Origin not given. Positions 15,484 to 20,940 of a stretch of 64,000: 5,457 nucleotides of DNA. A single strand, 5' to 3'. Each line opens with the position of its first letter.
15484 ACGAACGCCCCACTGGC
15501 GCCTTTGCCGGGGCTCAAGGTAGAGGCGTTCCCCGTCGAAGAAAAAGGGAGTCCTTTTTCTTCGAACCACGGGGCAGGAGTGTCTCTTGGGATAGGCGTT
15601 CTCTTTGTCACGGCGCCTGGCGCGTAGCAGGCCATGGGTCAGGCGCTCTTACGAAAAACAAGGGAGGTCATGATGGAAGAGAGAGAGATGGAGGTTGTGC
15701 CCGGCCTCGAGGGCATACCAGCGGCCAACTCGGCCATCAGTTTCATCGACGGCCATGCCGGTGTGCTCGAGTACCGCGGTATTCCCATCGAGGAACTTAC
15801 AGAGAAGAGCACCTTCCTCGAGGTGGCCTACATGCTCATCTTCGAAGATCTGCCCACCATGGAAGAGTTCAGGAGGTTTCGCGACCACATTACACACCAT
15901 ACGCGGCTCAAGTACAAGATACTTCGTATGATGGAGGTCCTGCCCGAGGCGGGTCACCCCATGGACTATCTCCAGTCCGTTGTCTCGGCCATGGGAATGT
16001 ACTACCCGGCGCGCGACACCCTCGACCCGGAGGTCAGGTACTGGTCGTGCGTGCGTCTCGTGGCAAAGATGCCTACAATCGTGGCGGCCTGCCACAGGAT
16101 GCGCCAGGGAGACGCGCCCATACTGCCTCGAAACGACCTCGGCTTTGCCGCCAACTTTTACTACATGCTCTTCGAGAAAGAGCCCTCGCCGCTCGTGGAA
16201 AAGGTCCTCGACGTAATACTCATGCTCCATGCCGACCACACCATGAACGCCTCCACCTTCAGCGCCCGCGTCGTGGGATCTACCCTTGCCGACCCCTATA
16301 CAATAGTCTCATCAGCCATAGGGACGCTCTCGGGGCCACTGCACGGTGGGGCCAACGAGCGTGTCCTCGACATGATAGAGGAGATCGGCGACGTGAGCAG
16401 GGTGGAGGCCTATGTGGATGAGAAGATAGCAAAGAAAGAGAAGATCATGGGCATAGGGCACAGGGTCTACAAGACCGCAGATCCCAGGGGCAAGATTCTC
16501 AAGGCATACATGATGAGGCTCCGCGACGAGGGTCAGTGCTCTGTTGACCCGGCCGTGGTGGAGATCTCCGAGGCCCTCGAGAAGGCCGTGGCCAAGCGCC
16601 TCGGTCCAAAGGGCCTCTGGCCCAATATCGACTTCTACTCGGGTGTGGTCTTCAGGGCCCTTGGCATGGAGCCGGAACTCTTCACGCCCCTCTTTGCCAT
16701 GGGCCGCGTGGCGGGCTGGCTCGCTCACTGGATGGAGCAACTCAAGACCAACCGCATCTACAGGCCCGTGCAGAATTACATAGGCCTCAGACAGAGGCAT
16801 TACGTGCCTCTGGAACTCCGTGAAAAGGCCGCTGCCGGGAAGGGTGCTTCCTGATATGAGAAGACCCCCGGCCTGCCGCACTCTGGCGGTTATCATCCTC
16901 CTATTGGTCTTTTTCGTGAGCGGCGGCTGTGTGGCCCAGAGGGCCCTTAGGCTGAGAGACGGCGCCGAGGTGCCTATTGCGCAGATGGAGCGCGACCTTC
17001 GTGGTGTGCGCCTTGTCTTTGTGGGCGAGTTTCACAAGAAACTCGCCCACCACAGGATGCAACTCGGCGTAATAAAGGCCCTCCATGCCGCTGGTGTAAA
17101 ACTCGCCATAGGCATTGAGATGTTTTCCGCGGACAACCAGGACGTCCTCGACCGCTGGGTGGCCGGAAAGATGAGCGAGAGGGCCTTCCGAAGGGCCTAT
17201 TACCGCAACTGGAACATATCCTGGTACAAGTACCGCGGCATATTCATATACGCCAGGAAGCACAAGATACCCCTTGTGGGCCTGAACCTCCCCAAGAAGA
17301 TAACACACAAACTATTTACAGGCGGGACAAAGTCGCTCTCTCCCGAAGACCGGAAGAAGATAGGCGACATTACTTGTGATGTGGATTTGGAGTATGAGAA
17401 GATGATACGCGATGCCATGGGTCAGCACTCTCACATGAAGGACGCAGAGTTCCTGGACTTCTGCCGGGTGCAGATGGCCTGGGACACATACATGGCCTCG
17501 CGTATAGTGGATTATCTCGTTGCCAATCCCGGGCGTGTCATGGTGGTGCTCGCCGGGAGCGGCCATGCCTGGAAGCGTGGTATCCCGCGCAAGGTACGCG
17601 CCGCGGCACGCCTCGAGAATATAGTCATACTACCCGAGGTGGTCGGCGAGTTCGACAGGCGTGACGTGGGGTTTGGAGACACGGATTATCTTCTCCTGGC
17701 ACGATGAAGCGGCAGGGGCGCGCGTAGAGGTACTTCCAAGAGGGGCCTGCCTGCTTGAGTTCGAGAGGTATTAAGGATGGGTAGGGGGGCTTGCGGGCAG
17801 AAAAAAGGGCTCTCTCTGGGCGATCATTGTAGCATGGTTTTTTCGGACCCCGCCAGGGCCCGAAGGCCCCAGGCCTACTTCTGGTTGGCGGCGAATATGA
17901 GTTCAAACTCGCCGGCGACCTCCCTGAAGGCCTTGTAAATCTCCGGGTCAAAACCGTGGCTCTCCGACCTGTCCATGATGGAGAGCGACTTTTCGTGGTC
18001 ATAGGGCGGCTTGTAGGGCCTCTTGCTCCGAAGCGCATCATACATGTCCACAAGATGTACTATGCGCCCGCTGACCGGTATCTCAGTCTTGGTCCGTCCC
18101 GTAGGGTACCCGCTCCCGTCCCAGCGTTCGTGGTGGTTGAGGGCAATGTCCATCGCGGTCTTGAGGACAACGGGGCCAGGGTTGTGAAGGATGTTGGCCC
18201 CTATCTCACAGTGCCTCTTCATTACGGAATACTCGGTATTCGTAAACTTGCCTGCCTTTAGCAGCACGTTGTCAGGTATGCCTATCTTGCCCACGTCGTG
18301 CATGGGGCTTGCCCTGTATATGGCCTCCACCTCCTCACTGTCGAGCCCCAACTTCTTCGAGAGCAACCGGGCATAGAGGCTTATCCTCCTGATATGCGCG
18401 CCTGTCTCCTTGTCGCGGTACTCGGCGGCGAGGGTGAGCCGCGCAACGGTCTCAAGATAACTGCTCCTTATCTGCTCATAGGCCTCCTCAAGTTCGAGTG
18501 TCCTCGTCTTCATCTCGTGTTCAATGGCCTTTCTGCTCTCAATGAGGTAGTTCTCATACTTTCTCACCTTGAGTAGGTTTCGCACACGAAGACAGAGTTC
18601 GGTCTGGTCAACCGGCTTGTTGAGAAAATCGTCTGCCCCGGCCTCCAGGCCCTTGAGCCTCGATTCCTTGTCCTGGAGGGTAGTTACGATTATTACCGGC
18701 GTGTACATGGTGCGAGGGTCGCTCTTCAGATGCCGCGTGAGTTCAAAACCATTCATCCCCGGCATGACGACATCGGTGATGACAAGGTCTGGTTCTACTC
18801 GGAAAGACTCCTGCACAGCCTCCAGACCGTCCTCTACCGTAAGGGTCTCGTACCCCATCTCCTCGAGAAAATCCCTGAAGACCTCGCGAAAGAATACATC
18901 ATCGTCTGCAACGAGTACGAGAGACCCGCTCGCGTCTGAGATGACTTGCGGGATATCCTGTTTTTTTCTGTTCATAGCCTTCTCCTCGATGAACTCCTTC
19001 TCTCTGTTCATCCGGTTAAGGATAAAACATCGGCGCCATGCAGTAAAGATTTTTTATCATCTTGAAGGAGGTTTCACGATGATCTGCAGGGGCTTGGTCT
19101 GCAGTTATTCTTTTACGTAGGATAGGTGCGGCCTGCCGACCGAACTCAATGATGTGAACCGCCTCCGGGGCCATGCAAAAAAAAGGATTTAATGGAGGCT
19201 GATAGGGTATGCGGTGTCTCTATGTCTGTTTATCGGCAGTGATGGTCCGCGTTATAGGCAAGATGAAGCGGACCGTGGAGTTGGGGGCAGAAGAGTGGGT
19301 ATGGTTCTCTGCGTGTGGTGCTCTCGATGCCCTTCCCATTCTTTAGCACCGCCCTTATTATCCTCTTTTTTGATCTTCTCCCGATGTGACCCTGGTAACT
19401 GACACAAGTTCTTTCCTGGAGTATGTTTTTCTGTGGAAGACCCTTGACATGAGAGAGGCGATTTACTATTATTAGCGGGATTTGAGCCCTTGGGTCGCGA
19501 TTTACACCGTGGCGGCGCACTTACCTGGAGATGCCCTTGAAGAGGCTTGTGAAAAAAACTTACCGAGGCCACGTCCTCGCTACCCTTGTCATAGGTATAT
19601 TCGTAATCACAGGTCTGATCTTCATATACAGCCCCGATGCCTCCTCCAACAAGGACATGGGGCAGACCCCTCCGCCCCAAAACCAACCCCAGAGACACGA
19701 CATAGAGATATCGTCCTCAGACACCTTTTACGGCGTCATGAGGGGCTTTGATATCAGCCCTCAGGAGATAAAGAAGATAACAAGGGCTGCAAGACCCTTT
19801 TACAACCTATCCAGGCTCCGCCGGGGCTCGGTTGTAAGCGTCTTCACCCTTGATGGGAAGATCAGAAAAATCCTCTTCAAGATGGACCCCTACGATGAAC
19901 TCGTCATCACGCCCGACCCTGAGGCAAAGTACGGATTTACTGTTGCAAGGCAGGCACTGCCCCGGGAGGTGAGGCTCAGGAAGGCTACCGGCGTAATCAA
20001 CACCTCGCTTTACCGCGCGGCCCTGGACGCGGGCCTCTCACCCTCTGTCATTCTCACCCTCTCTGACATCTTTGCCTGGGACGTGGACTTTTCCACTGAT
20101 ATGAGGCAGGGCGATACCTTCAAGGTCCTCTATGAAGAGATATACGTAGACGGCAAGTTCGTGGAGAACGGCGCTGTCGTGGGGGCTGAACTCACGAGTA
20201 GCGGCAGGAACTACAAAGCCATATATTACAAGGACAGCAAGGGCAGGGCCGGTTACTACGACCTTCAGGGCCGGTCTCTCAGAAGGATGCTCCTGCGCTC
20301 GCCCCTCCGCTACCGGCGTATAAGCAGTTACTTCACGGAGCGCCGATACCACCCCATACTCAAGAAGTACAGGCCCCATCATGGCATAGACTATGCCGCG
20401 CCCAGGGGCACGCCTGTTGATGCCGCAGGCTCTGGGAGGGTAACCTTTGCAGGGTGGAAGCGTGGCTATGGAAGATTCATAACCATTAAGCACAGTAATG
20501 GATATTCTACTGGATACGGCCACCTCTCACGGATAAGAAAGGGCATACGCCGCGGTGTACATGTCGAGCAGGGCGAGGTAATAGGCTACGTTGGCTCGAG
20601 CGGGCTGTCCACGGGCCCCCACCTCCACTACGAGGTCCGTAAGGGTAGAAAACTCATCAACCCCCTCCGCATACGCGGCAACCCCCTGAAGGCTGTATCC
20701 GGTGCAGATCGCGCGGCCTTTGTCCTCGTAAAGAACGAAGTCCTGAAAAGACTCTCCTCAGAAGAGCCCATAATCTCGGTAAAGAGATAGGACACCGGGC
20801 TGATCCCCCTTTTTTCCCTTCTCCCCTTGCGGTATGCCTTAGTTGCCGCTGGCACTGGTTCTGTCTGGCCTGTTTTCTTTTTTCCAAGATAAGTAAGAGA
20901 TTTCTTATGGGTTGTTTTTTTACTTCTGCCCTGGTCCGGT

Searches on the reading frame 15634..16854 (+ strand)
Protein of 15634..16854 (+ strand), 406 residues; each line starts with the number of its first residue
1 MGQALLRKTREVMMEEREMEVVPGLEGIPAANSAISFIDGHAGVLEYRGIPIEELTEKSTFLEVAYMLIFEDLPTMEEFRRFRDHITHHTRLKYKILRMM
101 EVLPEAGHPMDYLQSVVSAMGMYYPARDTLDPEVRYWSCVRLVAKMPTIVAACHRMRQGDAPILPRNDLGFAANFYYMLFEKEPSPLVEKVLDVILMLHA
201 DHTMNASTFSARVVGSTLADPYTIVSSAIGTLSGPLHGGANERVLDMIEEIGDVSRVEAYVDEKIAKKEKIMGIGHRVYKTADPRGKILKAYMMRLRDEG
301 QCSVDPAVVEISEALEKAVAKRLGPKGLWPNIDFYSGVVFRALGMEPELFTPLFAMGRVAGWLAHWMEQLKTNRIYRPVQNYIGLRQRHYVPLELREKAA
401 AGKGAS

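Call 44: search_protein_families(library=pfam, proteins=[window:15634-16854:+], max_evalue=0.00001)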
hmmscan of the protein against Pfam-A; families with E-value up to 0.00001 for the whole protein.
window:15634-16854:+ (406 aa): 1 family
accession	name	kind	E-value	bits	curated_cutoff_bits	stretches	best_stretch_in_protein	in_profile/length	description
PF00285.26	Citrate_synt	-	1.5e-133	445.7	27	1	24-378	1-356/357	Citrate synthase, C-terminal domain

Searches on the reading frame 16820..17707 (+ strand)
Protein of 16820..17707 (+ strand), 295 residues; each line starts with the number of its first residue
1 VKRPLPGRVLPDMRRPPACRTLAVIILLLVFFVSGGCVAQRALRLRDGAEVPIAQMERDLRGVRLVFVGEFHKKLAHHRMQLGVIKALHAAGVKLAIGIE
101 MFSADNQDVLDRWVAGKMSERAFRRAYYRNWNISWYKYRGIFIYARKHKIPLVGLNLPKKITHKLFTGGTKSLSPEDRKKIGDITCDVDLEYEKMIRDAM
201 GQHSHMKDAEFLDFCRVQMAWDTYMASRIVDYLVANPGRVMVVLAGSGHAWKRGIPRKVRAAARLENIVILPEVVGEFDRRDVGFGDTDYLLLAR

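Call 45: search_protein_families(library=pfam, proteins=[window:16820-17707:+], max_evalue=0.00001)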
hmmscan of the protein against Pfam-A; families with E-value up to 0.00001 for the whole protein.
window:16820-17707:+ (295 aa): 1 family
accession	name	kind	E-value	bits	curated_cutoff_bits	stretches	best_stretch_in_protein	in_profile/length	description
PF04187.18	Cofac_haem_bdg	-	2.7e-57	194.6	27.7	1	58-259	3-213/213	Haem-binding uptake, Tiki superfamily, ChaN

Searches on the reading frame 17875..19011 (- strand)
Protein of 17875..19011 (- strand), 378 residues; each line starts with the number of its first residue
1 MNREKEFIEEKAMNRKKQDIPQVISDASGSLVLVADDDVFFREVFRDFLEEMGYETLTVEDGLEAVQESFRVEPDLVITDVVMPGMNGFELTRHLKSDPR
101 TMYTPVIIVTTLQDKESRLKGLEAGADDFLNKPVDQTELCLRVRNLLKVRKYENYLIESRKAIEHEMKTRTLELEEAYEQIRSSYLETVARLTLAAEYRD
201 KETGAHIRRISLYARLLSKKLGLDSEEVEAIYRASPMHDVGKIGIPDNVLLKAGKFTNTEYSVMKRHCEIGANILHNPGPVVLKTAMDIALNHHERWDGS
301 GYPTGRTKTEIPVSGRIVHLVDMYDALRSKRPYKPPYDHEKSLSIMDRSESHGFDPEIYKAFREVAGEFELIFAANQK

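Call 45: search_protein_families(library=pfam, proteins=[window:17875-19011:-], max_evalue=0.00001)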
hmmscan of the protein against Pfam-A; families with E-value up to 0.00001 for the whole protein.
window:17875-19011:- (378 aa): 3 families
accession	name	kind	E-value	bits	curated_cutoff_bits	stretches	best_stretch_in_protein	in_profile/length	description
PF13487.12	HD_5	-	3.4e-32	112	27.2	1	198-358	9-170/170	HD domain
PF00072.30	Response_reg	-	3.2e-28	98.5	30.2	1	32-143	1-110/111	Response regulator receiver domain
PF01966.28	HD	-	1.2e-14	55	22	1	205-326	3-115/116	HD domain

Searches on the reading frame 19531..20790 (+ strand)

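Call 45: search_protein_families(library=pfam, proteins=[window:19531-20790:+], max_evalue=0.00001)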
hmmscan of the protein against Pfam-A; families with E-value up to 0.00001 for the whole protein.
window:19531-20790:+ (419 aa): 2 families
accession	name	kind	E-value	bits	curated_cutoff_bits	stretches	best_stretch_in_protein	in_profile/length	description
PF01551.29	Peptidase_M23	-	5.7e-35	119.8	28.7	1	282-378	2-96/96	Peptidase family M23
PF19425.4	Csd3_N2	-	5e-15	56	27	1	151-268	8-120/122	Csd3 second domain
